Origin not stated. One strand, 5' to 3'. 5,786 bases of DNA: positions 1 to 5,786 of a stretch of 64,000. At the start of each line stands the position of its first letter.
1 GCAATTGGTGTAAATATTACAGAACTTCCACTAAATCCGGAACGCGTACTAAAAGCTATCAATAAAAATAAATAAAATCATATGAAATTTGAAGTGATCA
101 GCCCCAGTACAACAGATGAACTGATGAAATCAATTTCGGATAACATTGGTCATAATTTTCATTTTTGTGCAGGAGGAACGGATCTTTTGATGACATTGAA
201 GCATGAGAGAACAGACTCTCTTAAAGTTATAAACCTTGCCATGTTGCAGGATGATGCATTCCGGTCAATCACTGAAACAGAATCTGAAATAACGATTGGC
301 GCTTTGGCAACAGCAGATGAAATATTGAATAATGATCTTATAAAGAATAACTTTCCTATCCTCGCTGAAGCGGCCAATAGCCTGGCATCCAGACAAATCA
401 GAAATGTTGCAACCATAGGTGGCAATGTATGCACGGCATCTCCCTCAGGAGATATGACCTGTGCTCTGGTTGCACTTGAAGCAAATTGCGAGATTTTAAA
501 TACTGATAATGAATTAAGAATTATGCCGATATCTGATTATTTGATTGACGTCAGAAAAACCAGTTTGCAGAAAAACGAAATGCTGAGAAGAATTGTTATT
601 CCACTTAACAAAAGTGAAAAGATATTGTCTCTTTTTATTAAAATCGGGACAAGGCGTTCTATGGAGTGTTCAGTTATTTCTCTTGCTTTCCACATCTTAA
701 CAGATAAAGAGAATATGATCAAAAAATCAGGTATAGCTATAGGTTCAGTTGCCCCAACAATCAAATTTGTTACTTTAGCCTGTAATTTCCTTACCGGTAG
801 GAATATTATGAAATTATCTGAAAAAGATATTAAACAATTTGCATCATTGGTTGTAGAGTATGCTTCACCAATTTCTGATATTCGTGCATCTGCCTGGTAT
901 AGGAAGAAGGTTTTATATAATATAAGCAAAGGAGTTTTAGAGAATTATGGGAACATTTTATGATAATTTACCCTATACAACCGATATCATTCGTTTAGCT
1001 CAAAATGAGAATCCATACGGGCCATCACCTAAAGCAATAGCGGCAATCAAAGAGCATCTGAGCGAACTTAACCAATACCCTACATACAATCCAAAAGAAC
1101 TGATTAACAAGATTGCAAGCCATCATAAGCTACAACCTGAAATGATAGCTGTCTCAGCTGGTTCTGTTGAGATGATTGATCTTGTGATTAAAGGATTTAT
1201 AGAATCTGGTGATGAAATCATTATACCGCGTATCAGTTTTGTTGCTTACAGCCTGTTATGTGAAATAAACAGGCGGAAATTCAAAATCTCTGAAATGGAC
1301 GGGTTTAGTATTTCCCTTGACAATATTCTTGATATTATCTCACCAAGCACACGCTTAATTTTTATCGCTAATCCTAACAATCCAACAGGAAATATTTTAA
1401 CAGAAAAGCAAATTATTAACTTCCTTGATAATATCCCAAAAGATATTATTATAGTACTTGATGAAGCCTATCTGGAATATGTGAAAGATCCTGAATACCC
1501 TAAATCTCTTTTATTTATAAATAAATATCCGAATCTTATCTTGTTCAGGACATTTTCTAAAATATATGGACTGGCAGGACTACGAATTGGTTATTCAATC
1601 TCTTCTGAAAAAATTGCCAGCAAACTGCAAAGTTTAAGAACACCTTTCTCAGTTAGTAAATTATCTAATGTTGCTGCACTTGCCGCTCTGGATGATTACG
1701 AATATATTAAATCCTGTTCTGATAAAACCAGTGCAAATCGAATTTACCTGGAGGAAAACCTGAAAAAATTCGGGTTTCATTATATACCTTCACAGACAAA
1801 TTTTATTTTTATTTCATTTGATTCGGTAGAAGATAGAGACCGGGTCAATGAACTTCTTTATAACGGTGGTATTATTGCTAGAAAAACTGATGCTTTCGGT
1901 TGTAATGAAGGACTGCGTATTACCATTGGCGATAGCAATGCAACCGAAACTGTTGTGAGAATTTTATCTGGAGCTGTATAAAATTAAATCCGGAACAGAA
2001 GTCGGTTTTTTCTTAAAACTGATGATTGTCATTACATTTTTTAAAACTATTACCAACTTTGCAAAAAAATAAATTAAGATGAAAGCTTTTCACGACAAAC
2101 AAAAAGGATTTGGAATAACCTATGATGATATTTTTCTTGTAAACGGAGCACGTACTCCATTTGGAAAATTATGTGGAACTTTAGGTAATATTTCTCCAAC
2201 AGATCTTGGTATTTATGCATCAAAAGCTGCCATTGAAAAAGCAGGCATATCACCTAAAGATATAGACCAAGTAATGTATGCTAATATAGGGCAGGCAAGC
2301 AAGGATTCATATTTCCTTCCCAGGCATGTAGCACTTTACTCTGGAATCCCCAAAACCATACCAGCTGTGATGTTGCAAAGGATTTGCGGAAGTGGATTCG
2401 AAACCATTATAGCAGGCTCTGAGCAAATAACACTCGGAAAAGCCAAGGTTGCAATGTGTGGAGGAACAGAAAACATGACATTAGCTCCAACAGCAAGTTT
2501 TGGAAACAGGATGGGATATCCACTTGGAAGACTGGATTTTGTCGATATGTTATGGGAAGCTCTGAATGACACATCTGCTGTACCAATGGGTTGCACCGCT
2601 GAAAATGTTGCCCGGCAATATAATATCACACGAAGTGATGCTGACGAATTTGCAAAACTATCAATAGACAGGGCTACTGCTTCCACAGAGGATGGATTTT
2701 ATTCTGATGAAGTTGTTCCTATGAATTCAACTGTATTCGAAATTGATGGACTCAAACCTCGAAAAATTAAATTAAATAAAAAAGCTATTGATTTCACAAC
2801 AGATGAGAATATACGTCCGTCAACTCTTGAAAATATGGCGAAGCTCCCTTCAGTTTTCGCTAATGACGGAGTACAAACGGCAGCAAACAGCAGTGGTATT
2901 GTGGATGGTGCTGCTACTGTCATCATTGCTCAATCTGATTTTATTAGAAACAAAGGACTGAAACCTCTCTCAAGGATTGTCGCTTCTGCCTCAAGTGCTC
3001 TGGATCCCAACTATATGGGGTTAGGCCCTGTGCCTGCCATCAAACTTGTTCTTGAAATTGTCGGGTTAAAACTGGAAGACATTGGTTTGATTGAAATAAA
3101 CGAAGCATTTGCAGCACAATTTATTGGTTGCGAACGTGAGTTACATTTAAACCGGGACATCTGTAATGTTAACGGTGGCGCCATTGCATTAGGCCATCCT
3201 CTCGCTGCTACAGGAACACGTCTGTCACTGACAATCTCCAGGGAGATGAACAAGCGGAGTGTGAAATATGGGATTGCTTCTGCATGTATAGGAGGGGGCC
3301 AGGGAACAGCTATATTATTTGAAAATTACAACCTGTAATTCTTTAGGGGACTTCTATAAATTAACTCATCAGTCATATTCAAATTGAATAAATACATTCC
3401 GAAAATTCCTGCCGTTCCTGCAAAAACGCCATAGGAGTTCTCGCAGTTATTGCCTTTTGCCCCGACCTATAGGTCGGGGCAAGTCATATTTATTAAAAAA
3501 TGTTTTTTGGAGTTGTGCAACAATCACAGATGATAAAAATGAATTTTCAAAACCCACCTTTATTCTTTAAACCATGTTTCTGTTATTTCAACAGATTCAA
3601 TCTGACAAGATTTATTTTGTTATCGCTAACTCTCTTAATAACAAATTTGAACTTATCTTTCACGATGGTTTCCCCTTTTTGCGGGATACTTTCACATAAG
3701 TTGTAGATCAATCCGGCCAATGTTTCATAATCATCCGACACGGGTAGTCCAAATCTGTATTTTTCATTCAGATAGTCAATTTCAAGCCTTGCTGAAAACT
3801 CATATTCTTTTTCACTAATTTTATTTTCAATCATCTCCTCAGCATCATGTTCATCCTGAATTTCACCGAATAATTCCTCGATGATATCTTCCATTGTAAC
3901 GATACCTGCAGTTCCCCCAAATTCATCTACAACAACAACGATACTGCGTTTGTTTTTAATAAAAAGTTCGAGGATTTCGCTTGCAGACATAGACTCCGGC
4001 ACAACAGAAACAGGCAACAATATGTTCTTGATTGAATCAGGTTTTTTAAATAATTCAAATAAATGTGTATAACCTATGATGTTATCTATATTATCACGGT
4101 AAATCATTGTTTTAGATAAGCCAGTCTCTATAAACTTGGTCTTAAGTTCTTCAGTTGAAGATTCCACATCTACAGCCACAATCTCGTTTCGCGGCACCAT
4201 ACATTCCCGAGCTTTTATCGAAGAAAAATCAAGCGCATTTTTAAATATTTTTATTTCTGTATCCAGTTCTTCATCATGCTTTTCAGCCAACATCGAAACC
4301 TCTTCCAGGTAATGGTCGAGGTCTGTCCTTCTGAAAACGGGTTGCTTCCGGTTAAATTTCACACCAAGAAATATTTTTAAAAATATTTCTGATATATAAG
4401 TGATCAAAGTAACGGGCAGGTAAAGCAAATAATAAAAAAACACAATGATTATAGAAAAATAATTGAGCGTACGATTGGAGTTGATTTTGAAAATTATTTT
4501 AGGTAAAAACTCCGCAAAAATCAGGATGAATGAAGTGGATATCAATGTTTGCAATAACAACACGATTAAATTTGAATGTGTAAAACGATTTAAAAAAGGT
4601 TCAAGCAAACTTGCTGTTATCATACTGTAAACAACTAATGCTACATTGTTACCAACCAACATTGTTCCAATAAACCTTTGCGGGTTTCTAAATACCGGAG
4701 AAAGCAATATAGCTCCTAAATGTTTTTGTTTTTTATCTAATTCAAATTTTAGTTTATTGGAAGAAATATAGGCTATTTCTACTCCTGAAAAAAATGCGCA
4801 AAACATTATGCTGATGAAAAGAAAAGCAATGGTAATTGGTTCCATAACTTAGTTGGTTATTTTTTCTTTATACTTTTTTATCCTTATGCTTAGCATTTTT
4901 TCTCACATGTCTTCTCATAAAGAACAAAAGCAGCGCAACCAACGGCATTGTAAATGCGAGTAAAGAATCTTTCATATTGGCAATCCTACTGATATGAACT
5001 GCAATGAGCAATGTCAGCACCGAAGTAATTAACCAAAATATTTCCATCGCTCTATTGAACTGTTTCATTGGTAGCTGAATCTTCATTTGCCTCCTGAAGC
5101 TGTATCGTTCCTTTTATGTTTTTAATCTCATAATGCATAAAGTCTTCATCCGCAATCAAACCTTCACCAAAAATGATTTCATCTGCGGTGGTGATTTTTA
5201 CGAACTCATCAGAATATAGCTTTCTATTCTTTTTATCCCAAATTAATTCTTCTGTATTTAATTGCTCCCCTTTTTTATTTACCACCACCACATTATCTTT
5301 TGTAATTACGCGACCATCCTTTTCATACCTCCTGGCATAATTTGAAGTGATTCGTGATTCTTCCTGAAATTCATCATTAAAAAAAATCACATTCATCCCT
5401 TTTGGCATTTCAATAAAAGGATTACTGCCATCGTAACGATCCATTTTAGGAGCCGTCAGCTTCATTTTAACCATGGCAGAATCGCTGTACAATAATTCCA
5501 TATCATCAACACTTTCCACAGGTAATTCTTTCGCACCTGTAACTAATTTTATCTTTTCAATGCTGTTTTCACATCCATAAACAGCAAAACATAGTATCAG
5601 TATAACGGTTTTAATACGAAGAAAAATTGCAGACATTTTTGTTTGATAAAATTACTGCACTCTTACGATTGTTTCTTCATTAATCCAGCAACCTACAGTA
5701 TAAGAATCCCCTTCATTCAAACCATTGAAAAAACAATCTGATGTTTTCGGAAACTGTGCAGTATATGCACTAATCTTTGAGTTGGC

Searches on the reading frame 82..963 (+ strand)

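Call 82: search_protein_families(library=pfam, proteins=[window:82-963:+], max_evalue=0.00001)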
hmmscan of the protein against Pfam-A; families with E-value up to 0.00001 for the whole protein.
window:82-963:+ (293 aa): 2 families
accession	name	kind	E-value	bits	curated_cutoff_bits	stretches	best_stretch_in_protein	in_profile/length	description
PF00941.27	FAD_binding_5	-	1e-40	139.8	27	1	2-175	2-169/170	FAD binding domain in molybdopterin dehydrogenase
PF03450.22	CO_deh_flav_C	-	7.6e-13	48.9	25.5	1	187-281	4-94/102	CO dehydrogenase flavoprotein C-terminal domain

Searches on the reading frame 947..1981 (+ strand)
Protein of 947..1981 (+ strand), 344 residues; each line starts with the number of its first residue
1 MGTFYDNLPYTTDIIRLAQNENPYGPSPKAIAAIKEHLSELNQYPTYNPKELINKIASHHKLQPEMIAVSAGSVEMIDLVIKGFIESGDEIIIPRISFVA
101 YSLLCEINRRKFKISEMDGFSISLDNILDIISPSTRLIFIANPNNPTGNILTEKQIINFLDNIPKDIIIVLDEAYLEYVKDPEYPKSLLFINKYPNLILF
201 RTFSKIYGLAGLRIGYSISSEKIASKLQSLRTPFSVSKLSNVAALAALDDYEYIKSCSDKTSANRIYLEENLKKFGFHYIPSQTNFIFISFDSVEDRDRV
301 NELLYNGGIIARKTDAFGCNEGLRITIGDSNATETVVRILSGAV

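Call 82: search_protein_families(library=pfam, proteins=[window:947-1981:+], max_evalue=0.00001)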
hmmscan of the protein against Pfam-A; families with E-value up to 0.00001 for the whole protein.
window:947-1981:+ (344 aa): 2 families
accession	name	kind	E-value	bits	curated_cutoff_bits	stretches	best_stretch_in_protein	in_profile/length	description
PF00155.27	Aminotran_1_2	-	2e-60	205.3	19.7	1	12-338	1-359/361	Aminotransferase class I and II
PF00266.25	Aminotran_5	-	2.6e-06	27.1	21.5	1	61-174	57-177/371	Aminotransferase class-V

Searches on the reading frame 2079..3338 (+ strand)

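Call 82: search_protein_families(library=pfam, proteins=[window:2079-3338:+], max_evalue=0.00001)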
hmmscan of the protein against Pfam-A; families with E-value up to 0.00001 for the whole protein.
window:2079-3338:+ (419 aa): 2 families
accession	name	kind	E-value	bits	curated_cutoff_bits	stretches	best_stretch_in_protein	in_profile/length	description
PF00108.29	Thiolase_N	-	3.8e-61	207.2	26.4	1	19-286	2-259/260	Thiolase, N-terminal domain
PF02803.24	Thiolase_C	-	4.4e-45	152.7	27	1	294-415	1-122/123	Thiolase, C-terminal domain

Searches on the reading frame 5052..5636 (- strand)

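Call 82: search_protein_families(library=pfam, proteins=[window:5052-5636:-], max_evalue=0.00001)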
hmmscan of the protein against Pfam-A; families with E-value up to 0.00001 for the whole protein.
window:5052-5636:- (194 aa): 1 family
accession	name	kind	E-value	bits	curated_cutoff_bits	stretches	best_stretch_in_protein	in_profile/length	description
PF06835.18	LptC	-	1.6e-12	47.8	21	1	11-178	2-174/175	Lipopolysaccharide-assembly, LptC-related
